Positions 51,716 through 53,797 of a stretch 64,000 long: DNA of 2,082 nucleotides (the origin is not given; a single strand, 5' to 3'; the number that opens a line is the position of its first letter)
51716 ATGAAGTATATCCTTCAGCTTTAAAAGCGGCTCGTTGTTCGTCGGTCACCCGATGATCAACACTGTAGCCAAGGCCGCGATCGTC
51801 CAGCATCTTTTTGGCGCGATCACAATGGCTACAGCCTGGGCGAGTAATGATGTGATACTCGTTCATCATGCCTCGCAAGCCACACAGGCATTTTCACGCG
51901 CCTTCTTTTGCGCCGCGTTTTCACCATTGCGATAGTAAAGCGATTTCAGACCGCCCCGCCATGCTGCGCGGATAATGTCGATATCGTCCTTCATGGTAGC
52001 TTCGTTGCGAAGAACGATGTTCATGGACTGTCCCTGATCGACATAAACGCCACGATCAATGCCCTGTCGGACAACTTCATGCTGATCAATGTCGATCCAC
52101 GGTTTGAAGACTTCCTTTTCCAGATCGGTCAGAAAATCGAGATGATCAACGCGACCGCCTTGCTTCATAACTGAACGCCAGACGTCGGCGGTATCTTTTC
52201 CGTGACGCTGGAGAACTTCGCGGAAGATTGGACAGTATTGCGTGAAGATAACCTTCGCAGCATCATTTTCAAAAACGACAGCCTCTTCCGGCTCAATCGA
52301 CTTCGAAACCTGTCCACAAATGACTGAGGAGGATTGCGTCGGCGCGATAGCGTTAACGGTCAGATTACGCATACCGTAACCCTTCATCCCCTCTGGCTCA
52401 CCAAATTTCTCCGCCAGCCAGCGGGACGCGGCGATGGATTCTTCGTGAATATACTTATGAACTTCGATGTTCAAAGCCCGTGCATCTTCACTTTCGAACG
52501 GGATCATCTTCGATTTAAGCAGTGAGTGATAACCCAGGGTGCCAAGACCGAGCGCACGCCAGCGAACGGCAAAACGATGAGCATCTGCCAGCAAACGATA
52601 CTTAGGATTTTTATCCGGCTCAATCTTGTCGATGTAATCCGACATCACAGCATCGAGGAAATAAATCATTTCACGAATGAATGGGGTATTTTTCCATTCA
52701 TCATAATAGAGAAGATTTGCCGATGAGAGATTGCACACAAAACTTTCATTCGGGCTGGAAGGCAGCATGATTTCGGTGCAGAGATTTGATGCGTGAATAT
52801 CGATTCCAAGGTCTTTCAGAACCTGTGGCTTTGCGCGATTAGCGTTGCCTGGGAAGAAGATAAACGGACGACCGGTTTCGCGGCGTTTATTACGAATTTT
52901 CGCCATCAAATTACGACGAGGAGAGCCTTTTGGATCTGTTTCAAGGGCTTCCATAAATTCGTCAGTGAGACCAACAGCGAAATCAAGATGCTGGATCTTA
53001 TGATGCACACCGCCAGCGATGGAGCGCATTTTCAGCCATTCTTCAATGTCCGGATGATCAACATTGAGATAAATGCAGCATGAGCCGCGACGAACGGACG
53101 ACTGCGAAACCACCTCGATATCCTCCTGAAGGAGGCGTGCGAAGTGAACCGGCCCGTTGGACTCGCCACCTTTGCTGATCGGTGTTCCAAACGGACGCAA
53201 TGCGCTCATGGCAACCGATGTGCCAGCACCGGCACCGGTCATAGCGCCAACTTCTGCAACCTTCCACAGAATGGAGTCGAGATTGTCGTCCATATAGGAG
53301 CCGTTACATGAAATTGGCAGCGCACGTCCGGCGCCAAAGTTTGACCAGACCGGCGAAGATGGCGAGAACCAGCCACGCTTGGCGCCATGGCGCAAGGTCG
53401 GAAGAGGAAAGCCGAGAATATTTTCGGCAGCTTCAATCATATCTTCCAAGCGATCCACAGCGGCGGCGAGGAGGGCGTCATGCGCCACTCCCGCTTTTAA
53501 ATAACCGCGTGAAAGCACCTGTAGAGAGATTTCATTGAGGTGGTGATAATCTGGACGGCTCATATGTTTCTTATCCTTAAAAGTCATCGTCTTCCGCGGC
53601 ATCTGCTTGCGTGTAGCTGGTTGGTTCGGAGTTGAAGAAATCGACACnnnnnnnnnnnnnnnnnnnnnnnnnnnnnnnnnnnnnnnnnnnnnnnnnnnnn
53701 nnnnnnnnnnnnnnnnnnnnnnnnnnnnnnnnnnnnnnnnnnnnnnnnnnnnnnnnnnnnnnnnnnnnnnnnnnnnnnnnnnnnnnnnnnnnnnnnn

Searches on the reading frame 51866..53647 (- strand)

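Call 7: search_protein_families(library=phrogs, proteins=[window:51866-53647:-])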
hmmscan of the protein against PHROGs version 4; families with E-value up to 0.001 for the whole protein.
window:51866-53647:- (593 aa): 9 families
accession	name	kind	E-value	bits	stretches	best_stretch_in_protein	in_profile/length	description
phrog_84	-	DNA, RNA and nucleotide metabolism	2e-126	424.4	1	90-592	254-795/975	ribonucleoside-diphosphate reductase large subunit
phrog_30939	-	DNA, RNA and nucleotide metabolism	1.2e-66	226.2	1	92-591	479-976/977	ribonucleotide reductase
phrog_3844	-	moron, auxiliary metabolic gene and host takeover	3.5e-49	168.9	2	244-421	91-269/451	NrdA-like aerobic NDP reductase large subunit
phrog_12229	-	DNA, RNA and nucleotide metabolism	8.2e-41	141.1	2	35-184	5-149/577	ribonucleotide reductase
phrog_29665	-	unknown function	3.1e-38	132.1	1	294-436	1-150/150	-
phrog_3987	-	DNA, RNA and nucleotide metabolism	8.5e-38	131.1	2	94-237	202-346/467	ribonucleotide reductase large subunit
phrog_33412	-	unknown function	1.1e-27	97.6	1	461-593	7-140/140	-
phrog_22953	-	DNA, RNA and nucleotide metabolism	1.1e-12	49.4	1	161-236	19-94/201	ribonucleotide reductase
phrog_367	-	DNA, RNA and nucleotide metabolism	3.2e-05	23.3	0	178-459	274-539/701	ribonucleotide reductase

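Call 8: search_protein_families(library=pfam, proteins=[window:51866-53647:-])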
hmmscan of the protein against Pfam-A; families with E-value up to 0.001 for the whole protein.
window:51866-53647:- (593 aa): 1 family
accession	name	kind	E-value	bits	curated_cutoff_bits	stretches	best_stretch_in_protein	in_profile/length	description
PF02867.20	Ribonuc_red_lgC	-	7e-85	286.1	23.9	3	244-420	169-338/523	Ribonucleotide reductase, barrel domain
